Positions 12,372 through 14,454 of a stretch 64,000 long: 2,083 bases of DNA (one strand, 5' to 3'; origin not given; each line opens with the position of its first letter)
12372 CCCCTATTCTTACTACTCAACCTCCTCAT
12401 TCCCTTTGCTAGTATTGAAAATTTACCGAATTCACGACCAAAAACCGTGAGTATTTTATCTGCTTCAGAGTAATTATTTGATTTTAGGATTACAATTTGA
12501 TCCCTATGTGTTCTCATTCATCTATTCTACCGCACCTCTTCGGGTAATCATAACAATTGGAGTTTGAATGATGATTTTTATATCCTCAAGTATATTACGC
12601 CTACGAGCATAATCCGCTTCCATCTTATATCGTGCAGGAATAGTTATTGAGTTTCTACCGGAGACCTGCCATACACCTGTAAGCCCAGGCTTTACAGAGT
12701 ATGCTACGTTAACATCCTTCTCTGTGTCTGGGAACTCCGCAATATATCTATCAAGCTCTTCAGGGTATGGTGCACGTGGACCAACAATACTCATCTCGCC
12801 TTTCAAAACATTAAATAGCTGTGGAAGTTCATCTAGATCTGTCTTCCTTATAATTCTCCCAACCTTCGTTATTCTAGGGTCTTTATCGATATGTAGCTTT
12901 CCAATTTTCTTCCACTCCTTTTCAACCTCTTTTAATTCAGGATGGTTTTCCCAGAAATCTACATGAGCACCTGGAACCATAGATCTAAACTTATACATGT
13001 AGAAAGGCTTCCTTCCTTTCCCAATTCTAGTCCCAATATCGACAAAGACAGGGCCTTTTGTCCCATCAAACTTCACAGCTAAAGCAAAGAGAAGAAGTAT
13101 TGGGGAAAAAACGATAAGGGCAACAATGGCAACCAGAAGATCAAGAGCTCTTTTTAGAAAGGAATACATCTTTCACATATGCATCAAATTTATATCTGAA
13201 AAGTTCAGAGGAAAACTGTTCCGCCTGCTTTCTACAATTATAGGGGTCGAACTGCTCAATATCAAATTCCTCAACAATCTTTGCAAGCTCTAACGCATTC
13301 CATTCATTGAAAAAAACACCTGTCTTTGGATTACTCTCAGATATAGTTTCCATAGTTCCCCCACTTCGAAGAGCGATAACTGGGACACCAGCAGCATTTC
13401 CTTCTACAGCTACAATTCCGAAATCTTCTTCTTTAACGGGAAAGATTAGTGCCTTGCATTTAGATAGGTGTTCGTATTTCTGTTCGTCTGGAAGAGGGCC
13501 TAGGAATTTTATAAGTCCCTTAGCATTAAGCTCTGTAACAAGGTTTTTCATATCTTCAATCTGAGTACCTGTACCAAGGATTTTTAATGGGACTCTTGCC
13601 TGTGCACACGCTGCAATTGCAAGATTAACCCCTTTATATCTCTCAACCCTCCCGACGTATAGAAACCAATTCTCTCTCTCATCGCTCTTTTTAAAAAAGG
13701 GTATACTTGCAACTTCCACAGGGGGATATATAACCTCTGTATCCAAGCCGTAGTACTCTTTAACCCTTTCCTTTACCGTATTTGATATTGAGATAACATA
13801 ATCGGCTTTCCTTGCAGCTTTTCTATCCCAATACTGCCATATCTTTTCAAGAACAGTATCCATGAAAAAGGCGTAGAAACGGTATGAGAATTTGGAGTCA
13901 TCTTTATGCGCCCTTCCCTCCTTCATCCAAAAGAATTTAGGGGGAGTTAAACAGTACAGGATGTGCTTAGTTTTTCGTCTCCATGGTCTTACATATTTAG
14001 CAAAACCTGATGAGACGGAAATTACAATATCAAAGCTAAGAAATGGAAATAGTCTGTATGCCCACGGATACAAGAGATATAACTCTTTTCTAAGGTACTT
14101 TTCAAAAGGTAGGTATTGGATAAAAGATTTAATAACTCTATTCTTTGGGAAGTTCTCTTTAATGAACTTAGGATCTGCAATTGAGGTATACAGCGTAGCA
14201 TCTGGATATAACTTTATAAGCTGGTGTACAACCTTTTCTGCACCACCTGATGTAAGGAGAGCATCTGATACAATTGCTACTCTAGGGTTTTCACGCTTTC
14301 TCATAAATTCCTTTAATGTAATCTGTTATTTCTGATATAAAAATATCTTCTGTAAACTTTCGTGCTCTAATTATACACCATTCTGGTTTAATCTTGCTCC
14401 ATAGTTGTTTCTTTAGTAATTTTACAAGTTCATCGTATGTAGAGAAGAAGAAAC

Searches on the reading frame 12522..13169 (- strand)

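Call 88: search_protein_families(library=pfam, proteins=[window:12522-13169:-], max_evalue=0.0001)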
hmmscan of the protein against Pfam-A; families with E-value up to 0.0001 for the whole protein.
window:12522-13169:- (215 aa): 1 family
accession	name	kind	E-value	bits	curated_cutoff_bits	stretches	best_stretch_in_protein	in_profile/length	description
PF02397.22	Bac_transf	-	1.8e-56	190.9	27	1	6-208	1-178/179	Bacterial sugar transferase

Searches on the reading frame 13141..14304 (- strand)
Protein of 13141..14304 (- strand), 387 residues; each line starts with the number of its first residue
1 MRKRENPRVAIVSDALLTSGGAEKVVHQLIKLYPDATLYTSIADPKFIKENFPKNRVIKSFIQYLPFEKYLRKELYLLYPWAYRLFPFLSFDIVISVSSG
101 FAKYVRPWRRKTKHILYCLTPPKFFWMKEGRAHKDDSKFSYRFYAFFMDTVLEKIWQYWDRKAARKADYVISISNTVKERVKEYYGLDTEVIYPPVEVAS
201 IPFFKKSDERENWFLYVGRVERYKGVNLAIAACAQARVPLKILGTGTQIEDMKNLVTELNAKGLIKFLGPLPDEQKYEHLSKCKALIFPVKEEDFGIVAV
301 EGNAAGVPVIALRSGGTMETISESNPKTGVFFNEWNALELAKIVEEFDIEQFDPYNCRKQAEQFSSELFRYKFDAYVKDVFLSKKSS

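Call 53: search_protein_families(library=pfam, proteins=[window:13141-14304:-], max_evalue=0.001)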
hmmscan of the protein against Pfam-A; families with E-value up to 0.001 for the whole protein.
window:13141-14304:- (387 aa): 4 families
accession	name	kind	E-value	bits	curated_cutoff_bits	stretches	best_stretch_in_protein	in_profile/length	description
PF00534.26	Glycos_transf_1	-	2.2e-27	96.1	26.4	1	203-361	7-169/172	Glycosyl transferases group 1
PF13692.12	Glyco_trans_1_4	-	7.5e-18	65.6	27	1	213-345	3-137/142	Glycosyl transferases group 1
PF20706.3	GT4-conflict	-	4.5e-11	42.8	26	1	161-326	141-325/385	Family 4 Glycosyltransferase in conflict systems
PF13439.12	Glyco_transf_4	-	1.5e-10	41.8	28.5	1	20-198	2-168/170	Glycosyltransferase Family 4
